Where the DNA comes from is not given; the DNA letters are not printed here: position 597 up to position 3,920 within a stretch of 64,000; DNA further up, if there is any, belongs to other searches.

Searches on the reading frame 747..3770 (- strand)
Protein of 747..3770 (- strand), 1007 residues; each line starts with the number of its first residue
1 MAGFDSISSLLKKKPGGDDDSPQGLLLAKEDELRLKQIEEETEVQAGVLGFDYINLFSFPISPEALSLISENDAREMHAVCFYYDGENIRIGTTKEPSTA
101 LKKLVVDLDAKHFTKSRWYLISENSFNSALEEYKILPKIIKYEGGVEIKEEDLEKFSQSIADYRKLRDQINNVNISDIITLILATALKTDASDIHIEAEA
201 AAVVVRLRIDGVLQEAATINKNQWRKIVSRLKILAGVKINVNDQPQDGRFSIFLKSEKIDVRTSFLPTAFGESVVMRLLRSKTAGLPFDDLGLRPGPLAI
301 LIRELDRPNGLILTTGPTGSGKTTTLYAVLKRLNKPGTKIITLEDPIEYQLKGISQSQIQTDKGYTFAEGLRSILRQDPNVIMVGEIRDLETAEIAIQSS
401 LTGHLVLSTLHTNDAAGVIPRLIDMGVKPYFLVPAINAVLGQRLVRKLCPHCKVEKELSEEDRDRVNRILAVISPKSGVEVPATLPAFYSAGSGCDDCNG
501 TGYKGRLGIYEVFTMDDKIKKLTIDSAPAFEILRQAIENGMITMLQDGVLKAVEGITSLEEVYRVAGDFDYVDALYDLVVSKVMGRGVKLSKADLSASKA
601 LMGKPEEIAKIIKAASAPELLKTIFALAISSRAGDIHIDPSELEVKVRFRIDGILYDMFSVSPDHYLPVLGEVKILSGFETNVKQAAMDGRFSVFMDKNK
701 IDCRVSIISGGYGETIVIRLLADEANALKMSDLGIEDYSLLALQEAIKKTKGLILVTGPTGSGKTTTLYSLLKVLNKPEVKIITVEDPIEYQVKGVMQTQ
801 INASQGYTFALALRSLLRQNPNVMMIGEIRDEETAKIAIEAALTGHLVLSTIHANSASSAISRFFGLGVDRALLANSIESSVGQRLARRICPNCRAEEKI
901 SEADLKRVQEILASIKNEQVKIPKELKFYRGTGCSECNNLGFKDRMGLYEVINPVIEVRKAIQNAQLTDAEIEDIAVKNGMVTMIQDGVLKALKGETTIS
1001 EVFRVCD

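Call 80: search_protein_families(library=pfam, proteins=[window:747-3770:-], max_evalue=0.00001)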
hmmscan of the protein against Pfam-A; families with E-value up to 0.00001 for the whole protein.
window:747-3770:- (1007 aa): 16 families
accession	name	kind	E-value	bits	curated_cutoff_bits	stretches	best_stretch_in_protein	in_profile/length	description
PF00437.27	T2SSE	-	4.1e-224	743.5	24.9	2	174-564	7-370/370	Type II/IV secretion system protein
PF25199.1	nSTAND_NTPase5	-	3e-11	43.8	34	0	307-352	39-85/145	Novel STAND NTPase 5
PF13401.12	AAA_22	-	2.9e-10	41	27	0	749-788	3-42/130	AAA domain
PF13191.12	AAA_16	-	5.9e-10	40.3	32.6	0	742-838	14-103/167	AAA ATPase domain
PF13173.12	AAA_14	-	4.1e-08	33.7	27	0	753-844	4-86/129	AAA domain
PF20720.3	nSTAND3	-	4.4e-08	33.4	27.2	0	749-788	15-54/155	Novel STAND NTPase 3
PF13604.12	AAA_30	-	8.3e-08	32.6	27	0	742-783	9-50/191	AAA domain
PF12775.13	AAA_7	-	1e-07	32.1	25.8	0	745-785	27-67/181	P-loop containing dynein motor region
PF04851.21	ResIII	-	2.5e-07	31.2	22.5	0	741-785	13-59/164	Type III restriction enzyme, res subunit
PF00004.35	AAA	-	1.1e-06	29.6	21.2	0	312-393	1-72/131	ATPase family associated with various cellular activities (AAA)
PF13086.12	AAA_11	-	1.1e-06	29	27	0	738-777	5-43/257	AAA domain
PF13555.12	AAA_29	-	1.2e-06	28.6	27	0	750-775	21-46/61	P-loop containing region of AAA domain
PF13245.12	AAA_19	-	1.4e-06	28.9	25.1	0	745-779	3-39/134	AAA domain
PF02492.25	cobW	-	4.3e-06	26.9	20.7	0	754-783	3-31/180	CobW/HypB/UreG, nucleotide-binding domain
PF00005.33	ABC_tran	-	6.1e-06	27.3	25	0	753-795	13-55/137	ABC transporter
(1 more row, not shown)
